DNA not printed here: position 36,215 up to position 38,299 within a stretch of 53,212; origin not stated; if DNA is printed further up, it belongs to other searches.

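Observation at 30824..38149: Four tandem, signal-peptide-less DUF4838-type paralogs in a single operon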

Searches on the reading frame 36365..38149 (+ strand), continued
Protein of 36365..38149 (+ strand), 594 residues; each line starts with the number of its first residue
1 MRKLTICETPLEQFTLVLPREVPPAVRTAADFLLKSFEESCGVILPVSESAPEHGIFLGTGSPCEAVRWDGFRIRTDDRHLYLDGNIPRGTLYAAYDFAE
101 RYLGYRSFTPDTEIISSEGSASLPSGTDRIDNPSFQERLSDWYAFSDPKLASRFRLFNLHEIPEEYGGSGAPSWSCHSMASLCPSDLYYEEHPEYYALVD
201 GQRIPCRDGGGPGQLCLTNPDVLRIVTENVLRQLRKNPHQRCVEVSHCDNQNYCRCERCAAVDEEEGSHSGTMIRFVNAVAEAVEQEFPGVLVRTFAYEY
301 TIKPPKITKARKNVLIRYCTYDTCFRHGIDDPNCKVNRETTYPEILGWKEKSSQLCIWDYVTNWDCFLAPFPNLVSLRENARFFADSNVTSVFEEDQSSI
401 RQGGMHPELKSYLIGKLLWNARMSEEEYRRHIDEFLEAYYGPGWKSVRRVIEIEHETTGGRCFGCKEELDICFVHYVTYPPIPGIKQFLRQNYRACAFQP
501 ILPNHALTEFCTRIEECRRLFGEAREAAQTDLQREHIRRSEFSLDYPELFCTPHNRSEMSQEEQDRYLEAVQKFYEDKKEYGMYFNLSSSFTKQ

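Call 62: find_encoding_contigs(protein=P0102, flank=10000, max_places=2)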
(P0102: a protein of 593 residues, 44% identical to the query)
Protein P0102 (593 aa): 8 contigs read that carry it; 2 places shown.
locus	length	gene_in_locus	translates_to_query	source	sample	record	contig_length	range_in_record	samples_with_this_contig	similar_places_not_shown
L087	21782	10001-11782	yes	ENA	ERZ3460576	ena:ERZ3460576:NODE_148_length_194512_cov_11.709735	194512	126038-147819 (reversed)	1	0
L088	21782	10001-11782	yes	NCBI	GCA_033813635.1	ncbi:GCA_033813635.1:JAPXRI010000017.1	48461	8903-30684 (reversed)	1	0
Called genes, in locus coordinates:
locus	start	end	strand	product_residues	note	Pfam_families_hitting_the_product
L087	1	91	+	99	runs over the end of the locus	-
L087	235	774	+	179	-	PF04014:MazE_antitoxin, PF15714:SpoVT_C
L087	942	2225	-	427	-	PF01053:Cys_Met_Meta_PP, PF00155:Aminotran_1_2, PF01041:DegT_DnrJ_EryC1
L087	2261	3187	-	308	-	PF10646:Germane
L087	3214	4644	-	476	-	PF00512:HisKA, PF02518:HATPase_c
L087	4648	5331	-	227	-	PF00072:Response_reg, PF00486:Trans_reg_C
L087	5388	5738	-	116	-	PF12836:HHH_3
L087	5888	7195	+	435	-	PF00768:Peptidase_S11, PF13354:Beta-lactamase2, PF07943:PBP5_C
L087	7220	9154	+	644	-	PF00005:ABC_tran, PF02463:SMC_N (faint), PF13555:AAA_29 (faint), PF13304:AAA_21 (faint), PF13401:AAA_22 (faint), PF12848:ABC_tran_Xtn, PF00005:ABC_tran, PF16326:ABC_tran_CTD (weak)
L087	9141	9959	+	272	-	PF02698:DUF218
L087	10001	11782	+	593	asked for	PF03648:Glyco_hydro_67N (weak), PF16126:DUF4838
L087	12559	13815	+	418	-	PF00078:RVT_1, PF08388:GIIM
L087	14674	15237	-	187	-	PF01381:HTH_3 (weak)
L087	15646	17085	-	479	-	PF00239:Resolvase, PF07508:Recombinase, PF13408:Zn_ribbon_recom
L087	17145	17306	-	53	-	-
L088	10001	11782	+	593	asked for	PF03648:Glyco_hydro_67N (weak), PF16126:DUF4838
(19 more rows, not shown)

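Call 63: find_encoding_contigs(protein=P0107, flank=10000, max_places=2)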
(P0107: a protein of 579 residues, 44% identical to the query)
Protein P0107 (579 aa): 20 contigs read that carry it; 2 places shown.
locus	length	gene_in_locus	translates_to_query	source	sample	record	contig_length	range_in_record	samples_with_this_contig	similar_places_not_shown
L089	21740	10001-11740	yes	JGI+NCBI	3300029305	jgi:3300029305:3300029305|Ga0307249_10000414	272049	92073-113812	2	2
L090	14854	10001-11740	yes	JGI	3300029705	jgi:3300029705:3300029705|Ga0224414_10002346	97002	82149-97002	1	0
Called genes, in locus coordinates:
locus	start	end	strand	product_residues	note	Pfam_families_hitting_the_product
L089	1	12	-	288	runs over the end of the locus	PF01408:GFO_IDH_MocA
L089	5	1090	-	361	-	PF01408:GFO_IDH_MocA, PF03447:NAD_binding_3 (faint), PF22725:GFO_IDH_MocA_C3, PF02894:GFO_IDH_MocA_C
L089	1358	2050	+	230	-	PF13240:Zn_Ribbon_1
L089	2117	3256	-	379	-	PF01381:HTH_3, PF12844:HTH_19 (faint), PF13443:HTH_26 (weak), PF13560:HTH_31 (weak)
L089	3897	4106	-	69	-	PF13443:HTH_26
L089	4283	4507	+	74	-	-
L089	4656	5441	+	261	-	PF01261:AP_endonuc_2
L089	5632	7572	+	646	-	PF08497:Radical_SAM_N, PF04055:Radical_SAM (weak), PF11842:DUF3362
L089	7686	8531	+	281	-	PF10418:DHODB_Fe-S_bind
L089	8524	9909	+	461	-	PF14691:Fer4_20, PF01266:DAO, PF01946:Thi4 (weak), PF03486:HI0933_like (weak), PF03807:F420_oxidored (faint), PF07992:Pyr_redox_2, PF13450:NAD_binding_8, PF00070:Pyr_redox (weak), +1 more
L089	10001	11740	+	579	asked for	PF16126:DUF4838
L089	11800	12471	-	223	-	-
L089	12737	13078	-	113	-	PF11969:DcpS_C, PF01230:HIT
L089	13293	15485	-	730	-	PF00330:Aconitase, PF00694:Aconitase_C (weak)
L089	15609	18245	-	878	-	PF01411:tRNA-synt_2c, PF07973:tRNA_SAD, PF02272:DHHA1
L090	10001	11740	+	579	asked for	PF16126:DUF4838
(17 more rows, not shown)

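Call 74: find_encoding_contigs(protein=P0071, flank=10000, max_places=1)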
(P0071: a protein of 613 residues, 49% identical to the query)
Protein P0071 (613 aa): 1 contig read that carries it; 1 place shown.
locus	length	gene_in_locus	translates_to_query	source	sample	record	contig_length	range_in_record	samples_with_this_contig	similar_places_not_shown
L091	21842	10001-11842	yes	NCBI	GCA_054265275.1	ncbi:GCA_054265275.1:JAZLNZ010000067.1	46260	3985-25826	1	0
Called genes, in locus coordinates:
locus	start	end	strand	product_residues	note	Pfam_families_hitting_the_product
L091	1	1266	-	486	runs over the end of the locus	PF08245:Mur_ligase_M, PF02875:Mur_ligase_C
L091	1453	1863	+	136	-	PF02452:PemK_toxin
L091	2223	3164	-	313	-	PF00892:EamA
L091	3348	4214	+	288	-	-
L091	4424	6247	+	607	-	PF16126:DUF4838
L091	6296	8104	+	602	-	PF16126:DUF4838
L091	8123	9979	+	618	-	PF16126:DUF4838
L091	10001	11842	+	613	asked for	PF16126:DUF4838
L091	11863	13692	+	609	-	PF16126:DUF4838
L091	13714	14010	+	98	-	-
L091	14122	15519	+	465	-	PF16126:DUF4838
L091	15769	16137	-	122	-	PF01196:Ribosomal_L17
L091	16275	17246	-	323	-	PF01193:RNA_pol_L, PF01000:RNA_pol_A_bac, PF03118:RNA_pol_A_CTD, PF26169:HHH_XRCC3_RpoA (faint)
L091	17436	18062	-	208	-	PF00163:Ribosomal_S4, PF01479:S4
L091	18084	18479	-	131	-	PF00411:Ribosomal_S11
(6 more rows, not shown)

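Call 75: find_encoding_contigs(protein=P0082, flank=10000, max_places=1)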
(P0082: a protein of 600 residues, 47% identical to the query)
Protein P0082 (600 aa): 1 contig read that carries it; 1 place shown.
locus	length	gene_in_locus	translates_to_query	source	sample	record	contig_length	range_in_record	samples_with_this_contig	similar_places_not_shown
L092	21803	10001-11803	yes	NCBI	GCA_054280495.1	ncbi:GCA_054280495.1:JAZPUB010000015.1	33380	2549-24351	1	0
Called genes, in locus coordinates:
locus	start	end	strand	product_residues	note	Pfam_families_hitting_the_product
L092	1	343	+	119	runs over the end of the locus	PF05635:23S_rRNA_IVP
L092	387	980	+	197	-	PF01209:Ubie_methyltran, PF05401:NodS, PF01135:PCMT (weak), PF13489:Methyltransf_23, PF13847:Methyltransf_31, PF13649:Methyltransf_25, PF08241:Methyltransf_11, PF08242:Methyltransf_12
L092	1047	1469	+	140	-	PF01981:PTH2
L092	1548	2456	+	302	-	PF04616:Glyco_hydro_43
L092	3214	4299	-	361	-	PF01381:HTH_3, PF12844:HTH_19, PF13443:HTH_26 (weak), PF13560:HTH_31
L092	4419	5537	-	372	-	-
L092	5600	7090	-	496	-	PF08245:Mur_ligase_M, PF02875:Mur_ligase_C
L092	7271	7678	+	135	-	PF02452:PemK_toxin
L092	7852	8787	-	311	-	PF00892:EamA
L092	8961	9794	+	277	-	-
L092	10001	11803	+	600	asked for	PF16126:DUF4838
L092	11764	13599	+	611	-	PF16126:DUF4838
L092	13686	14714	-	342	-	PF20434:BD-FAE (faint), PF00326:Peptidase_S9, PF12146:Hydrolase_4 (faint), PF08386:Abhydrolase_4 (faint)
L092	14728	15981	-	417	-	-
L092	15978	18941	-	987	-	PF01869:BcrAD_BadFG, PF09989:DUF2229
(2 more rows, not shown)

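Call 76: search_dna_similar(query=window:36365-38149:+, collection=plasmids, mode=protein, max_evalue=0.00001, max_rows=25)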
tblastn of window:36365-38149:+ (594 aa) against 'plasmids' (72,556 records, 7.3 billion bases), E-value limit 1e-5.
Records with a match: 6; places in all: 6; records where one place covers at least 80% of the query: 0.
Best place of each record, by identity: <60% 6.
By first word of the organism name: Parabacteroides 2; Burkholderia 2; Gemmatirosa 1; Bacteroides 1.
By predicted mobility (MOB-suite, as given by PLSDB): non-mobilizable 6.
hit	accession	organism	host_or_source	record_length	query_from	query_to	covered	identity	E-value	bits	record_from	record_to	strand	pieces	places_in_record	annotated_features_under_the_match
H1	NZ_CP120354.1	Parabacteroides distasonis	Wei Dai,tissue sample,feces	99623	26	441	70%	31.4%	3e-46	183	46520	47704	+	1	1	DUF4838 domain-containing protein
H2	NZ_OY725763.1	Parabacteroides distasonis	-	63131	26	441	70%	31.4%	3e-46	183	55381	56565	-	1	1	DUF4838 domain-containing protein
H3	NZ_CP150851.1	Burkholderia pyrrocinia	-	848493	22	455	73%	24.8%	4e-20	102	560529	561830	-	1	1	DUF4838 domain-containing protein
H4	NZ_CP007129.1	Gemmatirosa kalamazoonensis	-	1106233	9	454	75%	23.0%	9e-10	70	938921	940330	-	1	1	record has no annotation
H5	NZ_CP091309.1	Burkholderia pyrrocinia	-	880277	70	457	65%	25.4%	3e-22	109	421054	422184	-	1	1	DUF4838 domain-containing protein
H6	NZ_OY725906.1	Bacteroides finegoldii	-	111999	214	465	42%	24.1%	7e-7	61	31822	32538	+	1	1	DUF4838 domain-containing protein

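Call 77: get_annotated_region(hit=H3, flank=1500)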
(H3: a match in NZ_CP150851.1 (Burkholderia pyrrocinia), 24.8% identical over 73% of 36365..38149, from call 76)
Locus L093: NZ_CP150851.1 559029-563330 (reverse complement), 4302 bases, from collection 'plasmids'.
description: Burkholderia pyrrocinia strain BX1 plasmid unnamed, complete sequence
organism: Burkholderia pyrrocinia (NCBI taxid 60550)
taxonomy: Bacteria; Pseudomonadota; Betaproteobacteria; Burkholderiales; Burkholderiaceae; Burkholderia; Burkholderia pyrrocinia
host: -; source: -; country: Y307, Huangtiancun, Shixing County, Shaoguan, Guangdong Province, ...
typing (MOB-suite, as given by PLSDB): non-mobilizable
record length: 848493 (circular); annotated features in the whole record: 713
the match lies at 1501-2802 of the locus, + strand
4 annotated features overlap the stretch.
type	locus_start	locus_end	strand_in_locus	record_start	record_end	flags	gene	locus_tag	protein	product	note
CDS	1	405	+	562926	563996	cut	-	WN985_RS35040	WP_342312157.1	glycosyltransferase family 1 protein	-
CDS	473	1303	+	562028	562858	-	-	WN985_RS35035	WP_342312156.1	glycosyltransferase family 2 protein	-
CDS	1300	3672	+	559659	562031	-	-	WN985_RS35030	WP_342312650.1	DUF4838 domain-containing protein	-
CDS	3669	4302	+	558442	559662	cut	-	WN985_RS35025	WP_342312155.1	glycosyltransferase family 4 protein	-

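Call 78: get_annotated_region(hit=H6, flank=2000)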
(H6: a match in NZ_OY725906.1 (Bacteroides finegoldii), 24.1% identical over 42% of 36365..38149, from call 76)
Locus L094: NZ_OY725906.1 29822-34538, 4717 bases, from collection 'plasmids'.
description: Bacteroides finegoldii strain Bacteroides finegoldii TSDC17.2-1.1 plasmid 4, complete sequence
organism: Bacteroides finegoldii (NCBI taxid 338188)
taxonomy: Bacteria; Bacteroidota; Bacteroidia; Bacteroidales; Bacteroidaceae; Bacteroides; Bacteroides finegoldii
host: -; source: -; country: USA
typing (MOB-suite, as given by PLSDB): non-mobilizable
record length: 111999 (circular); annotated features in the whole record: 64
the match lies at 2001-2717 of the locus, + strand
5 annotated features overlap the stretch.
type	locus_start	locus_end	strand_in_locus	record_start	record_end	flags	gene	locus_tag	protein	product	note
CDS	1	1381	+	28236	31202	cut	-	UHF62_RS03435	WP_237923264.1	hypothetical protein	-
CDS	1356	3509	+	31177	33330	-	-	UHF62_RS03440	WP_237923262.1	DUF4838 domain-containing protein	-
CDS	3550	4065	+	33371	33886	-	-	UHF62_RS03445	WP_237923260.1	DUF1573 domain-containing protein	-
CDS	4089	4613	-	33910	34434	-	-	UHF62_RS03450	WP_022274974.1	hypothetical protein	-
CDS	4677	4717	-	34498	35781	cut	-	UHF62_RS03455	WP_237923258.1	DUF2851 family protein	-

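Call 79: get_annotated_region(hit=H4, flank=1500)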
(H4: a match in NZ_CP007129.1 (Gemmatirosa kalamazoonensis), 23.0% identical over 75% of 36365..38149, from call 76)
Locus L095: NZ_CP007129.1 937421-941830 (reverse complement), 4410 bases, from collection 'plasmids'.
description: Gemmatirosa kalamazoonensis strain KBS708 plasmid 1, complete sequence
organism: Gemmatirosa kalamazoonensis (NCBI taxid 861299)
taxonomy: Bacteria; Gemmatimonadota; Gemmatimonadia; Gemmatimonadales; Gemmatimonadaceae; Gemmatirosa; Gemmatirosa kalamazoonensis
host: -; source: -; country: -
typing (MOB-suite, as given by PLSDB): non-mobilizable
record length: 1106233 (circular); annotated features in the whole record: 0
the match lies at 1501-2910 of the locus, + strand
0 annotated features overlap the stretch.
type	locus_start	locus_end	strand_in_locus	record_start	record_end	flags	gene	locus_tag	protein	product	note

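Call 80: get_annotated_region(hit=H1, flank=1500)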
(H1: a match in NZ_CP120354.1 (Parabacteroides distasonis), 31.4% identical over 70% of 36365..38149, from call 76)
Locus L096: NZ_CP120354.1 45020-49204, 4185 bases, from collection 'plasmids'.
description: Parabacteroides distasonis strain F1-28 isolate human Intestinal plasmid unnamed, complete sequence
organism: Parabacteroides distasonis (NCBI taxid 823)
taxonomy: Bacteria; Bacteroidota; Bacteroidia; Bacteroidales; Tannerellaceae; Parabacteroides; Parabacteroides distasonis
host: -; source: Wei Dai,tissue sample,feces; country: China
typing (MOB-suite, as given by PLSDB): non-mobilizable
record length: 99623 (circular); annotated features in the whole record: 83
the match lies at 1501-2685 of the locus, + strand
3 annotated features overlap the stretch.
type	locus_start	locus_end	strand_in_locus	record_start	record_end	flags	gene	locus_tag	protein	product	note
CDS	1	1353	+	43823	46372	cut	-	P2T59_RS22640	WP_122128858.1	glycoside hydrolase family 3 C-terminal domain-containing protein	GO:0005975 - carbohydrate metabolic process [Evidence IEA]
CDS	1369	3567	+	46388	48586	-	-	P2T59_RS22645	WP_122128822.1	DUF4838 domain-containing protein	-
CDS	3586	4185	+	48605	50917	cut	-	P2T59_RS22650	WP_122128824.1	family 20 glycosylhydrolase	GO:0005975 - carbohydrate metabolic process [Evidence IEA]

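Call 85: search_protein_families(library=padloc, proteins=[window:36365-38149:+], max_evalue=0.01)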
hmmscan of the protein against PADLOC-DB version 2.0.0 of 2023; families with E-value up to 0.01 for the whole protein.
window:36365-38149:+ (594 aa): 0 families

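Call 86: search_protein_families(library=phrogs, proteins=[window:36365-38149:+], max_evalue=0.01)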
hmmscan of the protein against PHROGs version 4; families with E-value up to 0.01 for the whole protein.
window:36365-38149:+ (594 aa): 0 families
